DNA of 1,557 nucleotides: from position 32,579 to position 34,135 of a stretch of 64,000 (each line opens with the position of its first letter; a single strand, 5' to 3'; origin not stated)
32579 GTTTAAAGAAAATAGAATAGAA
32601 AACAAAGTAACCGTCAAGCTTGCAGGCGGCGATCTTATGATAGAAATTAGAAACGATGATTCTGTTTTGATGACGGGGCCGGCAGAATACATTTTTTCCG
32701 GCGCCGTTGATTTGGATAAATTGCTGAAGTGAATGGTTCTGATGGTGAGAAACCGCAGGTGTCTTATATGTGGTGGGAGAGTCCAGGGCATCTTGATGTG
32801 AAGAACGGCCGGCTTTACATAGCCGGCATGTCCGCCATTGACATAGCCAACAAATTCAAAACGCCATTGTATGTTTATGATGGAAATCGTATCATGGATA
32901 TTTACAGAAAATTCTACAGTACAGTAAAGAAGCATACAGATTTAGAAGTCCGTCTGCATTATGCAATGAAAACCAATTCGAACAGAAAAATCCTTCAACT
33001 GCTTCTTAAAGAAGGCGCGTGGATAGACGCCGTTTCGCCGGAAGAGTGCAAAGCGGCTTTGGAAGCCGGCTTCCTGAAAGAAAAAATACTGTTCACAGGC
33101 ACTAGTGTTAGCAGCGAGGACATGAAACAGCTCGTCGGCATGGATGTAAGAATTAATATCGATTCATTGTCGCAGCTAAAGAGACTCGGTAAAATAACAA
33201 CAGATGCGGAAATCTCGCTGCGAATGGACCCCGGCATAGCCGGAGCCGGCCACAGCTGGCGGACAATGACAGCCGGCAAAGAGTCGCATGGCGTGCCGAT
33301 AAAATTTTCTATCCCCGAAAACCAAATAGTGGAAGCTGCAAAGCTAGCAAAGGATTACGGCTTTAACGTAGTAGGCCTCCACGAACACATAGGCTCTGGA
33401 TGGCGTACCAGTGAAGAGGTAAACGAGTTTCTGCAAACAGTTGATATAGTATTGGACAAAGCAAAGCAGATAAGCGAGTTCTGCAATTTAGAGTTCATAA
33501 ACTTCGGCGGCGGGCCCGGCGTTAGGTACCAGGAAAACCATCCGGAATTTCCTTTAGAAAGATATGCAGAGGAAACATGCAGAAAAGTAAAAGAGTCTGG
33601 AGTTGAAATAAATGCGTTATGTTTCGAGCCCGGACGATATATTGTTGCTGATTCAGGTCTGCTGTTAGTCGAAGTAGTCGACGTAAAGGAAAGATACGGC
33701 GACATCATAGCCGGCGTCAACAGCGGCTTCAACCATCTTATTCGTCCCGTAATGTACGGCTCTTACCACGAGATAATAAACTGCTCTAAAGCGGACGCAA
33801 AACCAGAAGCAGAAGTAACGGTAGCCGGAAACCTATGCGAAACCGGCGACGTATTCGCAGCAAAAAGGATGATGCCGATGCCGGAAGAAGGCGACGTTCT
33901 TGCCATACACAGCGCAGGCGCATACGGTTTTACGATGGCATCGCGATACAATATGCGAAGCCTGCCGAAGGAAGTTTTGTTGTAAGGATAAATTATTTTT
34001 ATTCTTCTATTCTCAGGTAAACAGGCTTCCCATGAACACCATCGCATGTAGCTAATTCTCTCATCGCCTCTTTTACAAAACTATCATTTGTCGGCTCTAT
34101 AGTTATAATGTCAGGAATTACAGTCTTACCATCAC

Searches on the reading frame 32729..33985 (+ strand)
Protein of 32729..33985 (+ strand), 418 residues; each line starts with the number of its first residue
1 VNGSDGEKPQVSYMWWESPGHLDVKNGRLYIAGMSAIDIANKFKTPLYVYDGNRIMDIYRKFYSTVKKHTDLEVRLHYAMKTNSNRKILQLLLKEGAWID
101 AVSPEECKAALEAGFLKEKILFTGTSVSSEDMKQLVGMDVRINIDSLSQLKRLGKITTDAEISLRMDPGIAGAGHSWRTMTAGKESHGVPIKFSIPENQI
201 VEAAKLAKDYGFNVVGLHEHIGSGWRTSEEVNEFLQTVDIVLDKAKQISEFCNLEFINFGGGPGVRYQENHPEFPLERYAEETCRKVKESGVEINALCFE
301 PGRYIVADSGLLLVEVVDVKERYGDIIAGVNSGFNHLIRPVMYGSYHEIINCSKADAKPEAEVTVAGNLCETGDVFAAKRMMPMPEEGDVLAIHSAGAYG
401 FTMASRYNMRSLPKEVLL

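Call 69: search_protein_families(library=pfam, proteins=[window:32729-33985:+], max_evalue=0.0001)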
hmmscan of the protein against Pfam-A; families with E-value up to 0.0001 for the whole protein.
window:32729-33985:+ (418 aa): 2 families
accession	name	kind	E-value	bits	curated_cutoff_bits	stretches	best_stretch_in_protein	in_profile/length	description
PF02784.22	Orn_Arg_deC_N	-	5.4e-41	141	23.4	1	58-307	4-247/247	Pyridoxal-dependent decarboxylase, pyridoxal binding domain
PF00278.28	Orn_DAP_Arg_deC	-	2.7e-23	82.5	23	1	48-397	2-95/95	Pyridoxal-dependent decarboxylase, C-terminal sheet domain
